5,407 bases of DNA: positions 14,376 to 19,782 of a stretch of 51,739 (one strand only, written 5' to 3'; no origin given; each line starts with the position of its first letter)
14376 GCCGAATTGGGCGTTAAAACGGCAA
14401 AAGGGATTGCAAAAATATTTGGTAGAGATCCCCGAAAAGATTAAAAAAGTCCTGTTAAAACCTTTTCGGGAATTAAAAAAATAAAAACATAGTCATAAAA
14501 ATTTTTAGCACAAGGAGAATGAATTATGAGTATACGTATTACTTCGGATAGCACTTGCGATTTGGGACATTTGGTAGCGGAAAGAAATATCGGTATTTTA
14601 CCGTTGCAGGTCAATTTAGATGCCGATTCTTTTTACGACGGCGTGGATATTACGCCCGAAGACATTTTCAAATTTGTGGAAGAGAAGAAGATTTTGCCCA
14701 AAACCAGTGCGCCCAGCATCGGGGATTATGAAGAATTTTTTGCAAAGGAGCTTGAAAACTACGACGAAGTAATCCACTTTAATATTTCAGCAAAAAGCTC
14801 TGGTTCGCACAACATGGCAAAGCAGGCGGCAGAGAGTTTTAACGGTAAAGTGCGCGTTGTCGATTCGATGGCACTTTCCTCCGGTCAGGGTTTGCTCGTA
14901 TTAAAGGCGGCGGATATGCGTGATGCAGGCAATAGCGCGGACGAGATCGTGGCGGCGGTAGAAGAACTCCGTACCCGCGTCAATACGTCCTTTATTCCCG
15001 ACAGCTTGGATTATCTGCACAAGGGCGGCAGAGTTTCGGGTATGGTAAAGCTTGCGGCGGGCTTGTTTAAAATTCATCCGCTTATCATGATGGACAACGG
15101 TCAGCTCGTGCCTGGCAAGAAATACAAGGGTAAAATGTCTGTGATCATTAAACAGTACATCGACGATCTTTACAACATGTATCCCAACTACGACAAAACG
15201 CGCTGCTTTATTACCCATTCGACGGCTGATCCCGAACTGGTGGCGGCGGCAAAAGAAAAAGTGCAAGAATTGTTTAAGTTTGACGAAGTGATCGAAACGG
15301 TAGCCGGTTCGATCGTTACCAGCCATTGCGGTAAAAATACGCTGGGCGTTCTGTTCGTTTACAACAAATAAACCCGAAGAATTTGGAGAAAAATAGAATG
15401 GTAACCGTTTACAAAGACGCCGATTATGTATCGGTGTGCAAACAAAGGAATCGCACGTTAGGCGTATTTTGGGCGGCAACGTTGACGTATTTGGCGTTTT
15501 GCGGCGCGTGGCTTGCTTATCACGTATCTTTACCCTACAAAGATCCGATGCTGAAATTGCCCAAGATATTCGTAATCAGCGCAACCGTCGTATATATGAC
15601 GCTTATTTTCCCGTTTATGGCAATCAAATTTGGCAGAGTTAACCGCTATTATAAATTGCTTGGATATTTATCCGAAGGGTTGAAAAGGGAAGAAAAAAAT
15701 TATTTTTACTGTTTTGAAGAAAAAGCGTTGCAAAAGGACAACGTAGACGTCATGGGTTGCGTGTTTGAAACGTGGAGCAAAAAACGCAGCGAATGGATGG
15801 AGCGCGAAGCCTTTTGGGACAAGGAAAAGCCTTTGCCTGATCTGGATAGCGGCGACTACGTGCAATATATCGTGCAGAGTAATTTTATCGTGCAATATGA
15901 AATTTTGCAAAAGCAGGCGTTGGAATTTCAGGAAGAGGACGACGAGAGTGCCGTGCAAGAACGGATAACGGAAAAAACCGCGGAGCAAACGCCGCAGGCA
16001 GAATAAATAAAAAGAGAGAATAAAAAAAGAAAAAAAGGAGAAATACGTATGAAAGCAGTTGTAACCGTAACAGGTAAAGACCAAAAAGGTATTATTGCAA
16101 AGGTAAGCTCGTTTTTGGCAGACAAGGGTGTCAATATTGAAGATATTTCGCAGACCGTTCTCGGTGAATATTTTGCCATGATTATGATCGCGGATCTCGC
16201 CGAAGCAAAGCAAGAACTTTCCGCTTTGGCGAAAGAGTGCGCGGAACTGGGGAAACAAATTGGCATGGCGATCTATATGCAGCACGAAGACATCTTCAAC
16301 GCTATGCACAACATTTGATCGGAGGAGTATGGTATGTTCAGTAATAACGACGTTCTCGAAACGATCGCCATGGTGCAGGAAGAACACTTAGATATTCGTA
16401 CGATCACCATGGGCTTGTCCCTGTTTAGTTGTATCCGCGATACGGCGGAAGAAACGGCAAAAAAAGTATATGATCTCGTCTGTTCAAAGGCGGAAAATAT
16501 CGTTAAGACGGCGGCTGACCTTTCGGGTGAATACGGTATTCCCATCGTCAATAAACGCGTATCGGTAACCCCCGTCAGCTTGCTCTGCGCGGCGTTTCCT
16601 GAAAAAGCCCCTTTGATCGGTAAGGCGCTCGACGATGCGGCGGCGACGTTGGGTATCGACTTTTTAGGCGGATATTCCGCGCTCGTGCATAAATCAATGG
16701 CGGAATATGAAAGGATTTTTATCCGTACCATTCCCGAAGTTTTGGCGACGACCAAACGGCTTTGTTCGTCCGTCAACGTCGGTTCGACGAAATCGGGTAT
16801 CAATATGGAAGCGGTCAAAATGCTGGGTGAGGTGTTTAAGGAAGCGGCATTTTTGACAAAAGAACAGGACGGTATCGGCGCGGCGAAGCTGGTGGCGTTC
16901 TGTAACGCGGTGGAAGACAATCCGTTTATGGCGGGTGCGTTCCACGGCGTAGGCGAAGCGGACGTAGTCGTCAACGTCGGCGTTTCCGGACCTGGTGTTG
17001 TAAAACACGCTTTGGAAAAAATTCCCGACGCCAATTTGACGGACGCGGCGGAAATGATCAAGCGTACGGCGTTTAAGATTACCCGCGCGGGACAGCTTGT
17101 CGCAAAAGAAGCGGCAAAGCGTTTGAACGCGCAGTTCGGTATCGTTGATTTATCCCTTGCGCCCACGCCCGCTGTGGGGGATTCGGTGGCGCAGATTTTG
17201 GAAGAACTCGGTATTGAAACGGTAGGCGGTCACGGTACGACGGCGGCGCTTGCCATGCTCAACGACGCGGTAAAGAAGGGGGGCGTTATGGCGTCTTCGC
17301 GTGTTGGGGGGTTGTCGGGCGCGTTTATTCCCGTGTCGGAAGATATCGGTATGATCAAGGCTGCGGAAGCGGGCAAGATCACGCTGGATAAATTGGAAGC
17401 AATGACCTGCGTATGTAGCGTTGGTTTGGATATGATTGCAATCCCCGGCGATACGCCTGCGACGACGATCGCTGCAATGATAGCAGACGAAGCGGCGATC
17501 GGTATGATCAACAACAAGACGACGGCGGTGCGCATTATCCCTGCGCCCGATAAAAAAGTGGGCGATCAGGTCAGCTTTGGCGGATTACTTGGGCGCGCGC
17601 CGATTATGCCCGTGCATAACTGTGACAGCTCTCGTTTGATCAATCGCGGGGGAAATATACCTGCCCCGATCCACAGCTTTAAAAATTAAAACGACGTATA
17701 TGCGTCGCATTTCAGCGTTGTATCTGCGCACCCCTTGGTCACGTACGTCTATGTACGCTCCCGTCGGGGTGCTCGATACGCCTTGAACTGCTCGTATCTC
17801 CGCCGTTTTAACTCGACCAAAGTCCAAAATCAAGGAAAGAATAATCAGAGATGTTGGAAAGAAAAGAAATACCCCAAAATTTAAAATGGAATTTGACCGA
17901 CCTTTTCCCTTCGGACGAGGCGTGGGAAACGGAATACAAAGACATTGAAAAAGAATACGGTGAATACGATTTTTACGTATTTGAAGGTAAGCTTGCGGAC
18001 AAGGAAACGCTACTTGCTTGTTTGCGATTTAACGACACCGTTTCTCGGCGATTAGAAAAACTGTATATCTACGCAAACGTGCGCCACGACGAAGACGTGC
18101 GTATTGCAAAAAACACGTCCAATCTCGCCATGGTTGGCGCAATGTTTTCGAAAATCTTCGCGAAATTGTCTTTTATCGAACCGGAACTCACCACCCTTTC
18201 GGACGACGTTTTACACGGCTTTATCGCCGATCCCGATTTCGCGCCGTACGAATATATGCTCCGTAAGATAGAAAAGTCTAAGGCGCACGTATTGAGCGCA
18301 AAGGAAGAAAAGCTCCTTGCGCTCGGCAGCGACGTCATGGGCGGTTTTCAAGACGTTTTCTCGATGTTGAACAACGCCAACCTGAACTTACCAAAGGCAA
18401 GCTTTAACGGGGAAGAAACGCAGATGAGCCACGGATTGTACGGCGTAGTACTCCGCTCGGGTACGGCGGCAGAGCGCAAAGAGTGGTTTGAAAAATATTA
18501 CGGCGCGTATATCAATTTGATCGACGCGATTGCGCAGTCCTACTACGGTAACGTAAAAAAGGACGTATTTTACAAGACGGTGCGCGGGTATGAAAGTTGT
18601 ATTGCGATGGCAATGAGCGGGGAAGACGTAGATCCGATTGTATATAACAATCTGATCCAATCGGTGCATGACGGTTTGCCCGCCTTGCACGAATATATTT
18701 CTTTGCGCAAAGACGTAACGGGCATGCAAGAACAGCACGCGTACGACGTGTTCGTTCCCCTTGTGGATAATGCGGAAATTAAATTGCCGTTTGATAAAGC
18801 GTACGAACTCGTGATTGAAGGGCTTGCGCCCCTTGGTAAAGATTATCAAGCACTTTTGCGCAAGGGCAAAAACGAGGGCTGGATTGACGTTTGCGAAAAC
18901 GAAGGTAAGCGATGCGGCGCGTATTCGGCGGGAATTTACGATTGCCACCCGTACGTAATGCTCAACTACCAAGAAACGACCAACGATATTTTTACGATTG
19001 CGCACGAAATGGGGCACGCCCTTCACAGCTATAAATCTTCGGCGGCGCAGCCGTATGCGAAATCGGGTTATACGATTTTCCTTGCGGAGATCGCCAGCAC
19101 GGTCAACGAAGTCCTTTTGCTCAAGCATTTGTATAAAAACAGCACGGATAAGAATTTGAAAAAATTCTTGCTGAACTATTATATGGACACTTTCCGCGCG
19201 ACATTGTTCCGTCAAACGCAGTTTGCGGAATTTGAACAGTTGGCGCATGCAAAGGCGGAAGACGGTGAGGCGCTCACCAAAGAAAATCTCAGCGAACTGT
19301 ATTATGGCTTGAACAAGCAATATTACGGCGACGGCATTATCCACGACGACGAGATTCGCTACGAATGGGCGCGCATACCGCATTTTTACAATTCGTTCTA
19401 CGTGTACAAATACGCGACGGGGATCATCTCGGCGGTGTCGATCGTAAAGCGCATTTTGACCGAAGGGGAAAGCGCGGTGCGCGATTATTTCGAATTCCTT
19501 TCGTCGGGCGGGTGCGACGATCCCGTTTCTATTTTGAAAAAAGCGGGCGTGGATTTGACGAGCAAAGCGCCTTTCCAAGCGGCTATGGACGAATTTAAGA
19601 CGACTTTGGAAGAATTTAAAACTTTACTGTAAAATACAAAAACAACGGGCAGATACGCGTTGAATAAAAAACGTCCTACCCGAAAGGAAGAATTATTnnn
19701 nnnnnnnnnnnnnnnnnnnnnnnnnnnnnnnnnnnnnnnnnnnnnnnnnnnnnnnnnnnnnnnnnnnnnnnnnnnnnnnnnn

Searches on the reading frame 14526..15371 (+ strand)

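Call 25: search_protein_families(library=pfam, proteins=[window:14526-15371:+], max_evalue=0.0001)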
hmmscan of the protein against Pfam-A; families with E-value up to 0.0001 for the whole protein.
window:14526-15371:+ (281 aa): 1 family
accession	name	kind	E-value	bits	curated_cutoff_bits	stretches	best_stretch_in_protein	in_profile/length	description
PF02645.21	DegV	-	1.4e-69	235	27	1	2-279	1-279/280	Uncharacterised protein, DegV family COG1307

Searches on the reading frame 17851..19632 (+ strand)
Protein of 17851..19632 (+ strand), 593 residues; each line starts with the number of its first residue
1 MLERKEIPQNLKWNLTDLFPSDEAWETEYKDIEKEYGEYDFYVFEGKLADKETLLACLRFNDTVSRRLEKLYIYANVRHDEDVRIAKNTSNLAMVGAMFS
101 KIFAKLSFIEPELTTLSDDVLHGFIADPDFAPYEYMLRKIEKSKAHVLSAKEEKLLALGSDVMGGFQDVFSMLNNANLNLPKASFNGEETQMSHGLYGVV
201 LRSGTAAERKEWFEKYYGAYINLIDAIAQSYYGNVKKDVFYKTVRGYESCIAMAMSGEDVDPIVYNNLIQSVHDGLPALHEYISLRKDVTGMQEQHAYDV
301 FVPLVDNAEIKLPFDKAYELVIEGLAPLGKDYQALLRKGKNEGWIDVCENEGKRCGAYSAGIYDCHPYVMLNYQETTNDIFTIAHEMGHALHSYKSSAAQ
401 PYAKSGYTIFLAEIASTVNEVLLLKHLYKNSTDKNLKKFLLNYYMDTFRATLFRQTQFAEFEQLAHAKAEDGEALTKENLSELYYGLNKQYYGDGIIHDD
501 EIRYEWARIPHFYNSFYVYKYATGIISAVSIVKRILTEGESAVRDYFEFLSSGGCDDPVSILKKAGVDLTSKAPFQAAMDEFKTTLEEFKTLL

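Call 26: search_protein_families(library=pfam, proteins=[window:17851-19632:+], max_evalue=0.0001)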
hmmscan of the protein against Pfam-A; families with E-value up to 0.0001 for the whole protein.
window:17851-19632:+ (593 aa): 2 families
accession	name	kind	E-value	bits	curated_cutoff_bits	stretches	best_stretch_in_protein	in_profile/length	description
PF01432.26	Peptidase_M3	-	5.4e-65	221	27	1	206-580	8-456/457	Peptidase family M3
PF08439.15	Peptidase_M3_N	-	3.2e-18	66.1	25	1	112-178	1-68/70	Oligopeptidase F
